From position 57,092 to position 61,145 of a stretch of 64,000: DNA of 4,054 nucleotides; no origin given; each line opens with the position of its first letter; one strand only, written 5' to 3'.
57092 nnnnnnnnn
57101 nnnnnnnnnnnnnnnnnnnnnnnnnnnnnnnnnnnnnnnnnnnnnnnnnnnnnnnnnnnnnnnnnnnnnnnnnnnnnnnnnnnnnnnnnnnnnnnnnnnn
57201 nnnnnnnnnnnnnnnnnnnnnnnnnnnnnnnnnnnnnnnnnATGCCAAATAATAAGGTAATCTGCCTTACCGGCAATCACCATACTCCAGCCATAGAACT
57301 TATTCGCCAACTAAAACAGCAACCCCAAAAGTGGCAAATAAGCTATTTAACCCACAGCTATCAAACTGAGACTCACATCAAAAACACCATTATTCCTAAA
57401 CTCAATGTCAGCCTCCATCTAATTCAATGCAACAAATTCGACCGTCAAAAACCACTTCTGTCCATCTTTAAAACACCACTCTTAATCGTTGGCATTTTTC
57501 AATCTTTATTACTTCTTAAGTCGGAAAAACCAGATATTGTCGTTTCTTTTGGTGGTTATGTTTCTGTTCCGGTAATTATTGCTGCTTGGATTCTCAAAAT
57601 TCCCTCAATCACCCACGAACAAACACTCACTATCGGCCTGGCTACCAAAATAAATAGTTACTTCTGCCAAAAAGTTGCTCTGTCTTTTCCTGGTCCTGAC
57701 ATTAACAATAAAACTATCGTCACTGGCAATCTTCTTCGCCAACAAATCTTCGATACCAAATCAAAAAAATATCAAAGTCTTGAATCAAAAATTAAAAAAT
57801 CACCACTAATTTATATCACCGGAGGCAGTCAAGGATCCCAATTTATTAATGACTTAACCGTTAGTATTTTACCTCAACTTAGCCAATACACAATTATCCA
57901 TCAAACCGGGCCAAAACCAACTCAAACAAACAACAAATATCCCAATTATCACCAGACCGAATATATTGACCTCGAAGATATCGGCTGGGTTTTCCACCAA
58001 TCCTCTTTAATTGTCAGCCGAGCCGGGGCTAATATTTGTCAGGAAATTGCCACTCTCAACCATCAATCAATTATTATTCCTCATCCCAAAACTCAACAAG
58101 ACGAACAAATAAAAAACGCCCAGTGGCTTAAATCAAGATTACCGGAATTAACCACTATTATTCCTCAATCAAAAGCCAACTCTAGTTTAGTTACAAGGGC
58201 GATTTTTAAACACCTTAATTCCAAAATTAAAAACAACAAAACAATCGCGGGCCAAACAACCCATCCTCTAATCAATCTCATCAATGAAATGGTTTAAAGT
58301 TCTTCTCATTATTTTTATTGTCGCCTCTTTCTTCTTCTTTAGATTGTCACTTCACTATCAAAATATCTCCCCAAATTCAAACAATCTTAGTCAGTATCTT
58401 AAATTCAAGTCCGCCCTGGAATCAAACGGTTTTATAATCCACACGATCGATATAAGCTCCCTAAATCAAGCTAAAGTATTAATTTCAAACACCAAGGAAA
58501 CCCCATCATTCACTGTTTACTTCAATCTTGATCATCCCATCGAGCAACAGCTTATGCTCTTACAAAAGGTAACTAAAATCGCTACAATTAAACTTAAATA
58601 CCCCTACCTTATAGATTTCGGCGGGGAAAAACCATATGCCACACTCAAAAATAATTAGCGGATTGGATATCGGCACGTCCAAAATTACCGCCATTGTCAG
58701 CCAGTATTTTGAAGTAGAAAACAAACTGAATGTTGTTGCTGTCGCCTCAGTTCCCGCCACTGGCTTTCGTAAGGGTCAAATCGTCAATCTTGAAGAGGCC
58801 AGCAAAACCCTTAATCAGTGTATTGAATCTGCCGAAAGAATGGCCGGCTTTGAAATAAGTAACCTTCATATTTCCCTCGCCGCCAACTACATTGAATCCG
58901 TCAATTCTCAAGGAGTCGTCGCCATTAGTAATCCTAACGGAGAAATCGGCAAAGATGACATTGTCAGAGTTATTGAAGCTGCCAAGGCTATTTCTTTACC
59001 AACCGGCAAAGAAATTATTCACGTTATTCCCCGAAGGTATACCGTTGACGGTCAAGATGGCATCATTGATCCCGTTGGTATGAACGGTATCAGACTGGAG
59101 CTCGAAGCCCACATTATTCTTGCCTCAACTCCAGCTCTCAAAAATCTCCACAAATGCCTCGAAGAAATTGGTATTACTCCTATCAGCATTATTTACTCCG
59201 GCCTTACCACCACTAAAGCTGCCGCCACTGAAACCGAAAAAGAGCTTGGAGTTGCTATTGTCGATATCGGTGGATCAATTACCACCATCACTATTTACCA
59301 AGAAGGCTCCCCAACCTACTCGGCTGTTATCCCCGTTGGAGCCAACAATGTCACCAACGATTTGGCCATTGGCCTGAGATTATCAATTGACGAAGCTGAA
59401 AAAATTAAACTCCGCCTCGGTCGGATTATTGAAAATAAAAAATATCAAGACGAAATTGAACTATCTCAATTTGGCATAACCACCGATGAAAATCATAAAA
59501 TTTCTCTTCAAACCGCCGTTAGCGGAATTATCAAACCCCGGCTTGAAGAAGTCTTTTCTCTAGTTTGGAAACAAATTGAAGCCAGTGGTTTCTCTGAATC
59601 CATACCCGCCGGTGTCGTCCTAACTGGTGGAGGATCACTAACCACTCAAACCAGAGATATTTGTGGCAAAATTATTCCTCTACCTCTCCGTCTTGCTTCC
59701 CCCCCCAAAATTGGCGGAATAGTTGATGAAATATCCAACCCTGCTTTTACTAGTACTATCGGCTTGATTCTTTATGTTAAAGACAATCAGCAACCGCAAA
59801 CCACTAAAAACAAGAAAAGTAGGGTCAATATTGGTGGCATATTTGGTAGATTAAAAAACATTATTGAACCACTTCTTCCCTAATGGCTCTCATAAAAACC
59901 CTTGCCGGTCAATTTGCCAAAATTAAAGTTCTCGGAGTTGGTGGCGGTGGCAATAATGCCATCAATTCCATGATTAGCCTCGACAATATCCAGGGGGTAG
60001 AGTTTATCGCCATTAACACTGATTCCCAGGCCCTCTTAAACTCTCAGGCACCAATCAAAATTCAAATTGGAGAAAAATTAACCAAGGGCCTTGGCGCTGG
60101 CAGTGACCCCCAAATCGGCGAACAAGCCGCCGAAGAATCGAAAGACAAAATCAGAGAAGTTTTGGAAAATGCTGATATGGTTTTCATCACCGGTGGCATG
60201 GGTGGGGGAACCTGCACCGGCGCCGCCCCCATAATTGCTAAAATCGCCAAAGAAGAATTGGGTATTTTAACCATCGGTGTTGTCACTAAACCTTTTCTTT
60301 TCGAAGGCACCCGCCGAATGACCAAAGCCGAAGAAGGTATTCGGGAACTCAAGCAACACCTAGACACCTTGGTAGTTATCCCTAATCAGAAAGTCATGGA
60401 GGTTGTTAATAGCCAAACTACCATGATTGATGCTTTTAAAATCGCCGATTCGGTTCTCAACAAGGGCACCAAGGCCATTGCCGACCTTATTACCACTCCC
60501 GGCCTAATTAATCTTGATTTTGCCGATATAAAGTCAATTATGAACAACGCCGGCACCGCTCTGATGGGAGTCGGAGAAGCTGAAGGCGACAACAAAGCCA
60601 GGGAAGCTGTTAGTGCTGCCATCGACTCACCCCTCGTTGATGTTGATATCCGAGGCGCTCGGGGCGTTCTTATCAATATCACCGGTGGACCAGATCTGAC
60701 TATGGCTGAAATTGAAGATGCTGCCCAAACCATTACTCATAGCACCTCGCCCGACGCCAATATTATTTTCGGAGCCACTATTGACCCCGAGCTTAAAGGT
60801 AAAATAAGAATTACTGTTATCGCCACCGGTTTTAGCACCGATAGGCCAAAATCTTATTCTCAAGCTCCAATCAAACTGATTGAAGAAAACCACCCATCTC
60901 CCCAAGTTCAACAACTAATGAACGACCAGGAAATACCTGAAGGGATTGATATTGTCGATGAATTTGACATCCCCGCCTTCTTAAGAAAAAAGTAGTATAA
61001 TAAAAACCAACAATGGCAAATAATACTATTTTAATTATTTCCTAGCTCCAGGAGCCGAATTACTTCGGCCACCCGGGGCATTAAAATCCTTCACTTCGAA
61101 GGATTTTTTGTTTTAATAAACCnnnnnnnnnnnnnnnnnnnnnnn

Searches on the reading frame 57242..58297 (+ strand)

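Call 10: search_protein_families(library=pfam, proteins=[window:57242-58297:+], max_evalue=0.001)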
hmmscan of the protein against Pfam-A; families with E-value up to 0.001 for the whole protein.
window:57242-58297:+ (351 aa): 2 families
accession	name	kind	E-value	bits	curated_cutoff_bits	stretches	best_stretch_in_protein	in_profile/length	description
PF04101.22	Glyco_tran_28_C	-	4.6e-22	79.2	22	1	190-332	2-148/166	Glycosyltransferase family 28 C-terminal domain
PF03033.26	Glyco_transf_28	-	6.6e-21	75.3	26.2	1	10-146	8-138/139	Glycosyltransferase family 28 N-terminal domain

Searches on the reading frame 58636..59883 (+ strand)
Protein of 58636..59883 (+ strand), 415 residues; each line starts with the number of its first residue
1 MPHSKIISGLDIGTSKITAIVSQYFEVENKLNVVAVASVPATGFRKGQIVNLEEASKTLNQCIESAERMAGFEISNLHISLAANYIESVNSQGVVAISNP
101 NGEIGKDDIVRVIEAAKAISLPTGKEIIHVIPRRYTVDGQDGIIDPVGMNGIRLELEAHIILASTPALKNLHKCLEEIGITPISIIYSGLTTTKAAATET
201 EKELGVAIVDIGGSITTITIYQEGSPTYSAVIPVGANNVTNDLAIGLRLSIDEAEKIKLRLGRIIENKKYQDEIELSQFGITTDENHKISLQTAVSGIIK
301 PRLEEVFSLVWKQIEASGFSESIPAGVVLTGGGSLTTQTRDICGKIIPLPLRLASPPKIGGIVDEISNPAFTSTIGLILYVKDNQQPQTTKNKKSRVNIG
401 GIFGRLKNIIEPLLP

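Call 10: search_protein_families(library=pfam, proteins=[window:58636-59883:+], max_evalue=0.001)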
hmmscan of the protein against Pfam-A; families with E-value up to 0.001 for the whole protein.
window:58636-59883:+ (415 aa): 4 families
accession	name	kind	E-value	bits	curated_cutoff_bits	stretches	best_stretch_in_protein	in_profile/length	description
PF14450.12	FtsA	-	7.8e-33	114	31.8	2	207-376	1-127/127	Cell division protein FtsA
PF02491.25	SHS2_FTSA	-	1.8e-29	102.3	25.4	1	84-161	2-78/79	SHS2 domain inserted in FTSA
PF06723.19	MreB_Mbl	-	8.1e-09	35.2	27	1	172-357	113-307/327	MreB/Mbl protein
PF11104.14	PilM_2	-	4.5e-08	32.9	27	1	198-259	174-235/340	Type IV pilus assembly protein PilM;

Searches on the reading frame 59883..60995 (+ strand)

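Call 10: search_protein_families(library=pfam, proteins=[window:59883-60995:+], max_evalue=0.001)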
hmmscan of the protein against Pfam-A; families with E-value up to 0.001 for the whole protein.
window:59883-60995:+ (370 aa): 2 families
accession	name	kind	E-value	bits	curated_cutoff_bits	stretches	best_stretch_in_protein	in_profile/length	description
PF00091.31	Tubulin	-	1.9e-51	175.5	33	1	13-175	1-189/190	Tubulin/FtsZ family, GTPase domain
PF12327.13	FtsZ_C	-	2.1e-38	131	27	1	224-317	1-94/95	FtsZ family, C-terminal domain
